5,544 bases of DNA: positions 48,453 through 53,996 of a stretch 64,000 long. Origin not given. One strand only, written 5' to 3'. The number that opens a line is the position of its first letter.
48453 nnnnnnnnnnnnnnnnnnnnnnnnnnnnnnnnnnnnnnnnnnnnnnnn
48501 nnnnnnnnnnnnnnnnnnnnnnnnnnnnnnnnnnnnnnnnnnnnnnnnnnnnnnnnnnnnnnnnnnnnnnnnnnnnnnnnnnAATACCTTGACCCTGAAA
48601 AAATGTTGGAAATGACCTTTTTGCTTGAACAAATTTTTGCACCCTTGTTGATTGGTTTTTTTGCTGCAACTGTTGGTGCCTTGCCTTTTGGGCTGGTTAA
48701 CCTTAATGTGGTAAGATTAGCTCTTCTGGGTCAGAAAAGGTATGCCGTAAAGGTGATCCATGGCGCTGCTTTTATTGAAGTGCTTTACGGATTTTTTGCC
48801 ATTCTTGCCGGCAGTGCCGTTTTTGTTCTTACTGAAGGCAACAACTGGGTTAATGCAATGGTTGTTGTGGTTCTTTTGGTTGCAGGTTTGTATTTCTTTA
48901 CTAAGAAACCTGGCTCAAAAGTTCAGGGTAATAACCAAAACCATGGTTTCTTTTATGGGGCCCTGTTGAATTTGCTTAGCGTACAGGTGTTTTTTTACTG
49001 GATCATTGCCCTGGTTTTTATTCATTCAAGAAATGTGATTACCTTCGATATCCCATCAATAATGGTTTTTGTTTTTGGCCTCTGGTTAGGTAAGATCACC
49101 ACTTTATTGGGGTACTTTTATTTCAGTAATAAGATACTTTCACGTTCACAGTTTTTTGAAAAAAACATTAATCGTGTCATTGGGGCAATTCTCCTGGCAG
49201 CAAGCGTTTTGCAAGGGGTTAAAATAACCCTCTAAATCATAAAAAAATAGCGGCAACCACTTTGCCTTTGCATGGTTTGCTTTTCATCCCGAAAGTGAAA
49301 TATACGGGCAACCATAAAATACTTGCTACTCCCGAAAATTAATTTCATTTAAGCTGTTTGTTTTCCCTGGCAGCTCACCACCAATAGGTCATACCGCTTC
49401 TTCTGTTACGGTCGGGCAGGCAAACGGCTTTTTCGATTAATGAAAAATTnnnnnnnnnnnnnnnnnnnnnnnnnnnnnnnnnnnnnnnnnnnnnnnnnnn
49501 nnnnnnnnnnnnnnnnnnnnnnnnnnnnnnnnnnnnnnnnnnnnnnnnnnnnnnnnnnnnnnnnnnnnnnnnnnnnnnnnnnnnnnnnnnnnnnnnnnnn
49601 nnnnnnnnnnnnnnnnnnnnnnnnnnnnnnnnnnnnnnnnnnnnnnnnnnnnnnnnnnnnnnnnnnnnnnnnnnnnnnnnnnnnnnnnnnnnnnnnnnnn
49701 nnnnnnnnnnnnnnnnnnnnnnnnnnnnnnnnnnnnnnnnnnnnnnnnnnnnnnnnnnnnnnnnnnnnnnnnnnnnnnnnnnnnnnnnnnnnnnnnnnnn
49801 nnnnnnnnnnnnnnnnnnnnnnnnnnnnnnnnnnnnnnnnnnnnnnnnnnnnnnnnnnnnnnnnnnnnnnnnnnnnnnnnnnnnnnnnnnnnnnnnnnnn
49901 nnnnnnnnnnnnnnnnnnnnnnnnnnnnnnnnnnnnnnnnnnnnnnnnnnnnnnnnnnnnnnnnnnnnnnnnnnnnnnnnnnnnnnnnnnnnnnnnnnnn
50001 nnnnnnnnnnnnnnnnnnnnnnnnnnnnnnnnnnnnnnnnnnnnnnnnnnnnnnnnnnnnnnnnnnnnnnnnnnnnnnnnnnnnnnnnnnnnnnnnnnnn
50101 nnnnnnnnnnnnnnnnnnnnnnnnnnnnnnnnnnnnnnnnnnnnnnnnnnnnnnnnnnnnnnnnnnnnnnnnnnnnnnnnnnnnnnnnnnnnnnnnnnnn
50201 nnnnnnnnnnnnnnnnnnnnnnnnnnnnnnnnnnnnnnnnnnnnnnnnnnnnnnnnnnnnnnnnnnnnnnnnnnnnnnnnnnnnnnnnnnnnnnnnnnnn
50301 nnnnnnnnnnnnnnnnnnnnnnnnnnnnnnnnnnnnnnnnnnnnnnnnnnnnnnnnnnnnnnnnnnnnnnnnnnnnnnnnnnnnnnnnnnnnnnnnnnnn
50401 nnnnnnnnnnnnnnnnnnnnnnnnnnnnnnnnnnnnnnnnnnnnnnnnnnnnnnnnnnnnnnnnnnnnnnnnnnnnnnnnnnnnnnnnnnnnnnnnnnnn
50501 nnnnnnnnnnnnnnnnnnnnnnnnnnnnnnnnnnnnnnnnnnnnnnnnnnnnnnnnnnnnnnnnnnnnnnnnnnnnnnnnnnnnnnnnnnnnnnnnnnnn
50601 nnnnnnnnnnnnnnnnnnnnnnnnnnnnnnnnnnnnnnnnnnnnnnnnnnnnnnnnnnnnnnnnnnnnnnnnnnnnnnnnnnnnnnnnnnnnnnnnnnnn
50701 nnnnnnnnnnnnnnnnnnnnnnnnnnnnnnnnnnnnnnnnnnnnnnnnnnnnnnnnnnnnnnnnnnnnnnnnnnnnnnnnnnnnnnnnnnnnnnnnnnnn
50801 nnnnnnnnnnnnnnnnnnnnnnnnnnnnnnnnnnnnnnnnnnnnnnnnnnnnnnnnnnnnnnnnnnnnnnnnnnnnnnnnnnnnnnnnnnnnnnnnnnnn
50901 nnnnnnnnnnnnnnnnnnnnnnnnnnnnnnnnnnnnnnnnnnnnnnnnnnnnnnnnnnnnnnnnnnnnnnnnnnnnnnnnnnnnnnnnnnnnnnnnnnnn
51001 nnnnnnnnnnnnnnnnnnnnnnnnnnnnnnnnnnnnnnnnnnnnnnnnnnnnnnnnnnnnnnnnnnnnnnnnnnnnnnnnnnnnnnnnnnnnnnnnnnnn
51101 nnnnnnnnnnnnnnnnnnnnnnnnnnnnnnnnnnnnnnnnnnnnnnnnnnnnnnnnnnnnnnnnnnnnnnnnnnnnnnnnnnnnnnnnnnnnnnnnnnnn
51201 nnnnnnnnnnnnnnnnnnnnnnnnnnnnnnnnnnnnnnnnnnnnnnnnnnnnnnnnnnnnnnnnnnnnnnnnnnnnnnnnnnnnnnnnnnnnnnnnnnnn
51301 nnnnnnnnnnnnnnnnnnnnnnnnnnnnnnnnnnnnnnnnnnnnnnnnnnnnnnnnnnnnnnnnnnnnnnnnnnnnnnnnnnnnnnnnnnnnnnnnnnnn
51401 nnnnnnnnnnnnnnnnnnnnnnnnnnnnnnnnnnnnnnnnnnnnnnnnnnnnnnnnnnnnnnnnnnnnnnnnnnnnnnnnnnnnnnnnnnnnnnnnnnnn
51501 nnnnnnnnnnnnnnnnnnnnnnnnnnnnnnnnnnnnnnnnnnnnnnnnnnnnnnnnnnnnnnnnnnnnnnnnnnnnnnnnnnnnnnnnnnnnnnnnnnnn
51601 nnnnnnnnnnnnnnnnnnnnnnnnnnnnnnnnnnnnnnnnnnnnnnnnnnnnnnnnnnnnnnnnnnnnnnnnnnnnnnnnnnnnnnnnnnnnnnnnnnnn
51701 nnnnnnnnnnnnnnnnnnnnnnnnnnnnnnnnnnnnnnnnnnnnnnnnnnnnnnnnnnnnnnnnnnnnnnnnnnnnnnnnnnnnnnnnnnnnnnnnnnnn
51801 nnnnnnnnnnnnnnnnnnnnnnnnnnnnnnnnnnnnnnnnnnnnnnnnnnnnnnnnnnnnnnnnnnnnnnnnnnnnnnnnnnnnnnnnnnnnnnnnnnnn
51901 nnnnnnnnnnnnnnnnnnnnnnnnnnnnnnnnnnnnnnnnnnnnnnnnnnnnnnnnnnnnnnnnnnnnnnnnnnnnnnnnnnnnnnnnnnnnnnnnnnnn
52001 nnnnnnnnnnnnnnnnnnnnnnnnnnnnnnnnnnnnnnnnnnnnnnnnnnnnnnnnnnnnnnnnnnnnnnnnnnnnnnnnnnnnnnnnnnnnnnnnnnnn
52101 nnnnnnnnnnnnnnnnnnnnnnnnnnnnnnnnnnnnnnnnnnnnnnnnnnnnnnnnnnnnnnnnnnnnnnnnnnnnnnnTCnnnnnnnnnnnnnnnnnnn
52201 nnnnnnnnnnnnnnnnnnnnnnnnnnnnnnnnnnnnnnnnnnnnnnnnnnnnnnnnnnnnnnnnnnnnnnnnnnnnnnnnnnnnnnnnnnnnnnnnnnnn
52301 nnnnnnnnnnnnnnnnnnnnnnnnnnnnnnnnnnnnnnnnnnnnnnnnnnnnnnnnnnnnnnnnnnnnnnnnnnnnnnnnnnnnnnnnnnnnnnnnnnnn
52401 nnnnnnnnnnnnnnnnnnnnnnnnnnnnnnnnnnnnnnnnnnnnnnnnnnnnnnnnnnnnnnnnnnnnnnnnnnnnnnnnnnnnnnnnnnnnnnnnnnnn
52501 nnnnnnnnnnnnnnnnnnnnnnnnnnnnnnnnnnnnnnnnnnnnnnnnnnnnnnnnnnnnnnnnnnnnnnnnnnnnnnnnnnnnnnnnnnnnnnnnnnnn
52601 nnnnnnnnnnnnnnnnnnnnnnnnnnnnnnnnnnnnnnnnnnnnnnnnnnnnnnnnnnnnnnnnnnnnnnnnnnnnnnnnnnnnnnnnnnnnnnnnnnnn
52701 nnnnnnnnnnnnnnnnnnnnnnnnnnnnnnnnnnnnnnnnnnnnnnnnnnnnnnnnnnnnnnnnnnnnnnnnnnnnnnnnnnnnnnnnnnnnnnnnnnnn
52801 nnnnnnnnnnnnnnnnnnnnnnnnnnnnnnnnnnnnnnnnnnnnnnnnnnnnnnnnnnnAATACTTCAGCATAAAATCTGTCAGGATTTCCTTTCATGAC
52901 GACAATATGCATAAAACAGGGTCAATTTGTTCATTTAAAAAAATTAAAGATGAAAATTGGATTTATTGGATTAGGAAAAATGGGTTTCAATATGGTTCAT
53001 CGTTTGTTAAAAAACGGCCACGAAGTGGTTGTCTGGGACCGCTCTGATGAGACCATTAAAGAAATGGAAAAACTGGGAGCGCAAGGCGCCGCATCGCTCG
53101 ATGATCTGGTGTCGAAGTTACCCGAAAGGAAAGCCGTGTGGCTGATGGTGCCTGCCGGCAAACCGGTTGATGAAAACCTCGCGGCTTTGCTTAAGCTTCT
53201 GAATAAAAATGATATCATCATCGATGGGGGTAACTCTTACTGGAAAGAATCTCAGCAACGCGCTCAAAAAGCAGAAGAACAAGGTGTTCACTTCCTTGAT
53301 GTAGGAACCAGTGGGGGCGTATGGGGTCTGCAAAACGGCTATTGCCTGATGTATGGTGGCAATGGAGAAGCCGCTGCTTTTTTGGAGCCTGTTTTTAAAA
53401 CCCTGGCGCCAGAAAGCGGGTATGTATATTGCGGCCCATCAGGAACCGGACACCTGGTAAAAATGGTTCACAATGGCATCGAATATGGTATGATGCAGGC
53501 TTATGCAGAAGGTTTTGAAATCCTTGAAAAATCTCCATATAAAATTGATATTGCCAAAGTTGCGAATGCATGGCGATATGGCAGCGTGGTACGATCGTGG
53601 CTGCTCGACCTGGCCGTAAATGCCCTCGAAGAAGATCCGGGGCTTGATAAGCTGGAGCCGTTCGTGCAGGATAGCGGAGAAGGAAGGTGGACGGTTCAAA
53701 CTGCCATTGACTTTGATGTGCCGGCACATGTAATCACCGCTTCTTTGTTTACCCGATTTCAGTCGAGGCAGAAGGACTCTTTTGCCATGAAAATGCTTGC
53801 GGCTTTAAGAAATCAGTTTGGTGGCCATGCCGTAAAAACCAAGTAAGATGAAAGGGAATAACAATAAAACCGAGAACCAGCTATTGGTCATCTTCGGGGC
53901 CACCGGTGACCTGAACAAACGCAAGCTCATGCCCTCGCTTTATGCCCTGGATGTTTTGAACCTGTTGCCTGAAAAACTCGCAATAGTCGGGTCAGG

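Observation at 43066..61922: Six copies of one bipartite promoter-like motif define a candidate ECF-sigma regulon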

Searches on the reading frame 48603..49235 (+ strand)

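Call 5: search_protein_families(library=pfam, proteins=[window:48603-49235:+], max_evalue=0.01)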
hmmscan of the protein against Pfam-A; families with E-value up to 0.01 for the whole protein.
window:48603-49235:+ (210 aa): 0 families

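Call 9: search_protein_families(library=ncbifam, proteins=[window:48603-49235:+], max_evalue=0.01)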
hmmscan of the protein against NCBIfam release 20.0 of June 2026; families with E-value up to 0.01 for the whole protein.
window:48603-49235:+ (210 aa): 1 family
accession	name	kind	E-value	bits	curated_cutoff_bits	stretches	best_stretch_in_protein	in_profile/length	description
NF033233.1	twin_helix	hypoth_equivalog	0.00067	19.4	49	0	86-107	9-29/58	twin transmembrane helix small protein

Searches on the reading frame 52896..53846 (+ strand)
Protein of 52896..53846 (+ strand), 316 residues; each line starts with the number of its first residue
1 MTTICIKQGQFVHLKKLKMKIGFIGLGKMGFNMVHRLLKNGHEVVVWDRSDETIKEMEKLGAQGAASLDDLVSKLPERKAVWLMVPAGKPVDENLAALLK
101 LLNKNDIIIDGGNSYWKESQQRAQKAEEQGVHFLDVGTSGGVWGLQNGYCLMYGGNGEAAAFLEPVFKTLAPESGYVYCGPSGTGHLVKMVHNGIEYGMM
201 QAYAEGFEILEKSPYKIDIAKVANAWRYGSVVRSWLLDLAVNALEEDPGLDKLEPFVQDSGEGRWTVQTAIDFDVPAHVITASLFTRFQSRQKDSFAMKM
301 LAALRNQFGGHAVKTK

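Call 5: search_protein_families(library=pfam, proteins=[window:52896-53846:+], max_evalue=0.01)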
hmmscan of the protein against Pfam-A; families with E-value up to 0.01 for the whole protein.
window:52896-53846:+ (316 aa): 11 families
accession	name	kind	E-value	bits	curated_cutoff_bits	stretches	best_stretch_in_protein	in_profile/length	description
PF03446.21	NAD_binding_2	-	7.2e-43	146.8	21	1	20-172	1-154/161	NAD binding domain of 6-phosphogluconate dehydrogenase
PF00393.24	6PGD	-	1.1e-22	81.2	27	1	185-295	1-118/290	6-phosphogluconate dehydrogenase, C-terminal domain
PF03807.23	F420_oxidored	-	2.2e-08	35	21.6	1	20-110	1-90/94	NADP oxidoreductase coenzyme F420-dependent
PF02826.25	2-Hacid_dh_C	-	2.4e-05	24.2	25.1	1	18-89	36-103/178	D-isomer specific 2-hydroxyacid dehydrogenase, NAD binding domain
PF02254.24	TrkA_N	-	6.1e-05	23.8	23.8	1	24-105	4-87/116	TrkA-N domain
PF03435.24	Sacchrp_dh_NADP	-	6.5e-05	23.7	25.1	0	21-58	1-40/129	Saccharopine dehydrogenase NADP binding domain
PF01488.26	Shikimate_DH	-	0.00011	22.7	24.3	1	18-86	12-84/138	Shikimate / quinate 5-dehydrogenase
PF03721.20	UDPG_MGDP_dh_N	-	0.00056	20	27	1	19-59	1-41/187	UDP-glucose/GDP-mannose dehydrogenase family, NAD binding domain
PF01210.29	NAD_Gly3P_dh_N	-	0.00096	19.6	23.1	1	20-59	1-40/158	NAD-dependent glycerol-3-phosphate dehydrogenase N-terminus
PF02558.23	ApbA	-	0.0012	18.9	22.2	1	21-63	1-42/150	Ketopantoate reductase PanE/ApbA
PF02737.24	3HCDH_N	-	0.0027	18.1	22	1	20-61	1-42/180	3-hydroxyacyl-CoA dehydrogenase, NAD binding domain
